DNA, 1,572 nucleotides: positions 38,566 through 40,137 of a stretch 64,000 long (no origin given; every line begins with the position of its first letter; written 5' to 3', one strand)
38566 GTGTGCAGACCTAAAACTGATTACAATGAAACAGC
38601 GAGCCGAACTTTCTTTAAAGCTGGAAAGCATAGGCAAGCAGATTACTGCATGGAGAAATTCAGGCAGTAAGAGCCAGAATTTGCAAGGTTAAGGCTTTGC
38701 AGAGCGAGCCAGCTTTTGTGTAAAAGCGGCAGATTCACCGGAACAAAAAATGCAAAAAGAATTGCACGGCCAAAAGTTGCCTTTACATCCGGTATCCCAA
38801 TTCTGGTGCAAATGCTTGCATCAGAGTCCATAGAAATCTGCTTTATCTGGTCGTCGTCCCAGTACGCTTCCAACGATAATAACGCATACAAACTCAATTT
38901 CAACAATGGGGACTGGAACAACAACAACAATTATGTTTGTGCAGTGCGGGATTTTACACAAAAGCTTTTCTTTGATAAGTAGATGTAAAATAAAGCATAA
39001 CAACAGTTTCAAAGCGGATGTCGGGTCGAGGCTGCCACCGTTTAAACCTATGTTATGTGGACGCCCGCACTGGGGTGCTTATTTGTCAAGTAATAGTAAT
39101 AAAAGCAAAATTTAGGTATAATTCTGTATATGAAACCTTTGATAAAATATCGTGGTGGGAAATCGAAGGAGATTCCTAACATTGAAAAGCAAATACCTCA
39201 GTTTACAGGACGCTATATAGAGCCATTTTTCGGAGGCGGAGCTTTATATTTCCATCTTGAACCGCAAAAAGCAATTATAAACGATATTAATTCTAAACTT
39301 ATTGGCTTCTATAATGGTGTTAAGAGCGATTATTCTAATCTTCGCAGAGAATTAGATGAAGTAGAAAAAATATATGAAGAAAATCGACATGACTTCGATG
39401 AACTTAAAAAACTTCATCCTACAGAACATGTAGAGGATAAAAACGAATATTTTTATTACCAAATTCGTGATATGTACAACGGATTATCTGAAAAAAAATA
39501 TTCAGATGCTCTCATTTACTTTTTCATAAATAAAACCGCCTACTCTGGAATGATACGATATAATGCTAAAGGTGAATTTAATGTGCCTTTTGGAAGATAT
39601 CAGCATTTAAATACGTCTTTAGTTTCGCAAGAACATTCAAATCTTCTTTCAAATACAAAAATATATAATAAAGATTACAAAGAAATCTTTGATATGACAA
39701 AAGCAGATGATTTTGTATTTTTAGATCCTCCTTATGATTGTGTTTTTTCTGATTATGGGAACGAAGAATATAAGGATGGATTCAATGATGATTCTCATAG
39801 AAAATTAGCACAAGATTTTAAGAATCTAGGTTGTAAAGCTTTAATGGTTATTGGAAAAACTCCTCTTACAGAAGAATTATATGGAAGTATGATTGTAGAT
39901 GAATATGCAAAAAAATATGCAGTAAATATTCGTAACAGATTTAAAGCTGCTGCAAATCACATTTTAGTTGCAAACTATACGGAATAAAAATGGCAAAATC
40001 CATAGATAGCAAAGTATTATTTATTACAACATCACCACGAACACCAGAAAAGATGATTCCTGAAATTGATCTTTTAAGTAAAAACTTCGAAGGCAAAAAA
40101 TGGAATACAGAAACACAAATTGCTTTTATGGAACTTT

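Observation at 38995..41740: Complete Type IIS restriction-modification system packaged as one integron cassette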

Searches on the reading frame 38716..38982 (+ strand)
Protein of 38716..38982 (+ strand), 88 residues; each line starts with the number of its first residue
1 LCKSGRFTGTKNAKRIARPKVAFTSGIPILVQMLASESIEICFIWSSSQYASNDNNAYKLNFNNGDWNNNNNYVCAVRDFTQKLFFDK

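Call 10: search_protein_families(library=pfam, proteins=[window:38716-38982:+], max_evalue=0.01)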
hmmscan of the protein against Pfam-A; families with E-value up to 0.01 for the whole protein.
window:38716-38982:+ (88 aa): 1 family
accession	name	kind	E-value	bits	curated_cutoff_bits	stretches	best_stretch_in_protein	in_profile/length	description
PF07603.17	Lcl_C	-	0.0047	17.6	34.9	1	38-77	78-116/117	Lcl C-terminal domain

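Call 11: search_protein_families(library=ncbifam, proteins=[window:38716-38982:+], max_evalue=0.01)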
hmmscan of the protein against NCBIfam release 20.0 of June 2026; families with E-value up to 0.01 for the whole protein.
window:38716-38982:+ (88 aa): 0 families

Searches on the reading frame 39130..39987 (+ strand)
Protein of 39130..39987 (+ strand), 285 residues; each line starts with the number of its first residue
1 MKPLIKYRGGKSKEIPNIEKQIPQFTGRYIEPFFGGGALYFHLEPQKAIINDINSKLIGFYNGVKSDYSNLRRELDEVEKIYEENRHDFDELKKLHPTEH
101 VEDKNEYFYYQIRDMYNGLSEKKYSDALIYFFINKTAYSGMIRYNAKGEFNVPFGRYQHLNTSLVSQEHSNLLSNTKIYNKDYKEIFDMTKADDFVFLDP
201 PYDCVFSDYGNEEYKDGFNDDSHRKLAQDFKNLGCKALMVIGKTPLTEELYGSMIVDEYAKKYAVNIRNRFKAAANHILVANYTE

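Call 10: search_protein_families(library=pfam, proteins=[window:39130-39987:+], max_evalue=0.01)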
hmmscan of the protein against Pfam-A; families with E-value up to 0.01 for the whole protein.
window:39130-39987:+ (285 aa): 1 family
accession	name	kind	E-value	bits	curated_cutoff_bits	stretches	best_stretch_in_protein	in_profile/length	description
PF02086.21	MethyltransfD12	-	2.8e-40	139.1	22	1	7-256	1-242/253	D12 class N6 adenine-specific DNA methyltransferase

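Call 11: search_protein_families(library=ncbifam, proteins=[window:39130-39987:+], max_evalue=0.01)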
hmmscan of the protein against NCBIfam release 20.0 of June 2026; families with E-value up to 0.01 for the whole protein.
window:39130-39987:+ (285 aa): 2 families
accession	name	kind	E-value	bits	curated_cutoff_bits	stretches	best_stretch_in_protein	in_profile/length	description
TIGR00571.1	dam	subfamily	2.7e-60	204.3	114.85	1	1-282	1-267/267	Dam family site-specific DNA-(adenine-N6)-methyltransferase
NF008152.0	PRK10904.1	equivalog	1.3e-28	100.1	441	1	4-253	7-239/271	adenine-specific DNA-methyltransferase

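Call 28: search_solved_structures(query=window:39130-39987:+, max_evalue=0.001)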
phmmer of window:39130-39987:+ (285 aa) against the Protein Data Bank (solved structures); distinct sequences matched with E-value up to 0.001: 10.
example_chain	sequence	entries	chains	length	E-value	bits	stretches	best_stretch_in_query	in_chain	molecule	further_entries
2dpm_A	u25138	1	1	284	5.2e-28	101.6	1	2-283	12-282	PROTEIN (ADENINE-SPECIFIC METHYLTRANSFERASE DPNII 1)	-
2g1p_A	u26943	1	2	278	7.8e-22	81.3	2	108-229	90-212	DNA adenine methylase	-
4gol_D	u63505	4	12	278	8.4e-22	81.2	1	4-229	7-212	DNA adenine methylase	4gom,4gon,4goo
4gbe_D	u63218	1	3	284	9.2e-22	81.1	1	4-228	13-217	DNA adenine methylase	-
4rtj_A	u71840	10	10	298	1.1e-21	80.9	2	107-228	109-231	DNA adenine methylase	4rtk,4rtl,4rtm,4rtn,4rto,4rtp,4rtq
2ore_D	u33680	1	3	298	1.1e-21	80.8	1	4-228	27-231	DNA adenine methylase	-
7m6b_B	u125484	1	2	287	9.6e-11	44.9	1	2-90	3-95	Site-specific DNA-methyltransferase (adenine-specific)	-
1q0s_A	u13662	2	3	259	2.7e-10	43.4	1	4-269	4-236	DNA adenine methylase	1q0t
1yfj_A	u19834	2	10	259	1e-09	41.6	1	4-269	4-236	DNA adenine methylase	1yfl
1yf3_A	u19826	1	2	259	1.3e-09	41.2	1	4-269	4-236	DNA adenine methylase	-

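Call 30: search_solved_structures(query=window:39130-39987:+, max_evalue=1e-15, show_alignments=3)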
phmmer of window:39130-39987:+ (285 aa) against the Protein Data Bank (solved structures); distinct sequences matched with E-value up to 1e-15: 6.
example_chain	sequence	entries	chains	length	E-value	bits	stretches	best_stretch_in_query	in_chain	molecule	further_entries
2dpm_A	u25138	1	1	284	5.2e-28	101.6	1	2-283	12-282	PROTEIN (ADENINE-SPECIFIC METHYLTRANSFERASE DPNII 1)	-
2g1p_A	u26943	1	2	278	7.8e-22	81.3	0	108-229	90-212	DNA adenine methylase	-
4gol_D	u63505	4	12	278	8.4e-22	81.2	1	4-229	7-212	DNA adenine methylase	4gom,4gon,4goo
4gbe_D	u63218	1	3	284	9.2e-22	81.1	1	4-228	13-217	DNA adenine methylase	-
4rtj_A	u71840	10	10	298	1.1e-21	80.9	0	107-228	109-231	DNA adenine methylase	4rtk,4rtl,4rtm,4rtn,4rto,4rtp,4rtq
2ore_D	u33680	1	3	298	1.1e-21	80.8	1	4-228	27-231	DNA adenine methylase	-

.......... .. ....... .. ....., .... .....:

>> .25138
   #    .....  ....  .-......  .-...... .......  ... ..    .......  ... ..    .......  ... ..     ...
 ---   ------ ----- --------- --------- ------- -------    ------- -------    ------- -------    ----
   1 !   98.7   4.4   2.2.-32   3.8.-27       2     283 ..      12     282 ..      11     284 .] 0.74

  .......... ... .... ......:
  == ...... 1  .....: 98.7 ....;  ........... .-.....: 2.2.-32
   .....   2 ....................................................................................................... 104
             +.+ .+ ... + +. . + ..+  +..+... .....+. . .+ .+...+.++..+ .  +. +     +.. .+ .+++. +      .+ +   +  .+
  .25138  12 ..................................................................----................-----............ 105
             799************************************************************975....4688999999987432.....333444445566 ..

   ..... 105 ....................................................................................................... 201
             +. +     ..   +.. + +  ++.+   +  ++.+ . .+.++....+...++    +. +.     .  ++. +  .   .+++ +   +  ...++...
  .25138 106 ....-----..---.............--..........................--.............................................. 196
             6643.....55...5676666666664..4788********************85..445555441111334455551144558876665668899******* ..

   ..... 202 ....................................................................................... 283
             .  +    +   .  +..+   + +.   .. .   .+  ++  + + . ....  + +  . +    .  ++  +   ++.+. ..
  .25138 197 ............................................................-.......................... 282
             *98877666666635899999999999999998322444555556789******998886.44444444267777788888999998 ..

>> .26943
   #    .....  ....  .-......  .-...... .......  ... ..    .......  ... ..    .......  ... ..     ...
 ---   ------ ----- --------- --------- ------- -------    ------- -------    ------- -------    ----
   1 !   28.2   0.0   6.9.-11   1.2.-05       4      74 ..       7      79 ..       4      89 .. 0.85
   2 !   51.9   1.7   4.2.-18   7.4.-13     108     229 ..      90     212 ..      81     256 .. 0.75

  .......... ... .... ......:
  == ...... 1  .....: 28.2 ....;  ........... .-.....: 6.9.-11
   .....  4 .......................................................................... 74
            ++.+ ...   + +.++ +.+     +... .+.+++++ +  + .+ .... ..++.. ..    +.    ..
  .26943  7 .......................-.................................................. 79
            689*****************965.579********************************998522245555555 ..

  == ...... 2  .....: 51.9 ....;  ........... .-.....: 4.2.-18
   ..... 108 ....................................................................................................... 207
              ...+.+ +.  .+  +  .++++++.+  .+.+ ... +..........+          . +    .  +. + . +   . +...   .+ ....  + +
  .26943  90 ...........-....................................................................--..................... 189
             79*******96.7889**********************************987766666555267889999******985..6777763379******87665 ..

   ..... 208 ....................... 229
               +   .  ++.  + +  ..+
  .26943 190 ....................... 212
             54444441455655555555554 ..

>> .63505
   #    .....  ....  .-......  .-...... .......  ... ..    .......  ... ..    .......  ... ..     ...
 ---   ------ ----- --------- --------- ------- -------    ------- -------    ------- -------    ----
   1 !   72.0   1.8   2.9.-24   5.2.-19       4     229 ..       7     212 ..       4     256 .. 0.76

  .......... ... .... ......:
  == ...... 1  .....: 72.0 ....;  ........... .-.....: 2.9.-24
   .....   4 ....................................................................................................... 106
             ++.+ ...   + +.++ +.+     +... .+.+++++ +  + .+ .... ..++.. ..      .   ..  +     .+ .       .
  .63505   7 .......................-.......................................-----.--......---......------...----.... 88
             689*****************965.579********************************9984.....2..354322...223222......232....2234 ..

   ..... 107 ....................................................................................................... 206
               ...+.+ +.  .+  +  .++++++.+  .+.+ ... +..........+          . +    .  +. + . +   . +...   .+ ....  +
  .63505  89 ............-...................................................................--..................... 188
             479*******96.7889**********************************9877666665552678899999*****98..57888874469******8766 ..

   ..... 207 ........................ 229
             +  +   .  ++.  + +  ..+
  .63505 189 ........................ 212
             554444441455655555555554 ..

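Call 78: search_protein_families(library=padloc, proteins=[window:39130-39987:+], max_evalue=0.00001)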
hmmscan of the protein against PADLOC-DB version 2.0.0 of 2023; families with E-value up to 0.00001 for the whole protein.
window:39130-39987:+ (285 aa): 19 families
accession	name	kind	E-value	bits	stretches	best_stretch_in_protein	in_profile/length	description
PDLC03294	MTase_II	-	8.2e-76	253.2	1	1-283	4-271/272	Type II methyltransferase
PDLC03261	MTase_II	-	7.4e-44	148.1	1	2-266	25-271/643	Type II methyltransferase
PDLC03735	oMTase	-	1.8e-42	143.7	1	2-284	8-283/284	orphan methyltransferase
PDLC03729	oMTase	-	1.3e-40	137.6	1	2-262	5-248/275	orphan methyltransferase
PDLC03266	MTase_II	-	1.2e-31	108.2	2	85-216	82-211/285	Type II methyltransferase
PDLC03264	MTase_II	-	1.3e-28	98.1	1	3-233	13-227/306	Type II methyltransferase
PDLC03247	MTase_II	-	6.1e-28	95.8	2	2-122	3-127/282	Type II methyltransferase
PDLC03383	MTase_II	-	1e-27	95.4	1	4-263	21-281/318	Type II methyltransferase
PDLC03349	MTase_II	-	3e-20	70.6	1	78-244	145-314/374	Type II methyltransferase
PDLC03717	oMTase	-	4e-19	67.1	1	3-283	4-266/285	orphan methyltransferase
PDLC03302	MTase_II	-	4.3e-18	63.4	1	4-207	362-547/626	Type II methyltransferase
PDLC04018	PD-Lambda-5_B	-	5.3e-15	53.5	1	5-269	8-261/291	-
PDLC03253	MTase_II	-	7.1e-12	43.6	1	1-111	3-111/253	Type II methyltransferase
PDLC03344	MTase_II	-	2.5e-11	41.6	1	1-159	3-142/154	Type II methyltransferase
PDLC03722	oMTase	-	1.5e-10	39.3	1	4-269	4-236/259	orphan methyltransferase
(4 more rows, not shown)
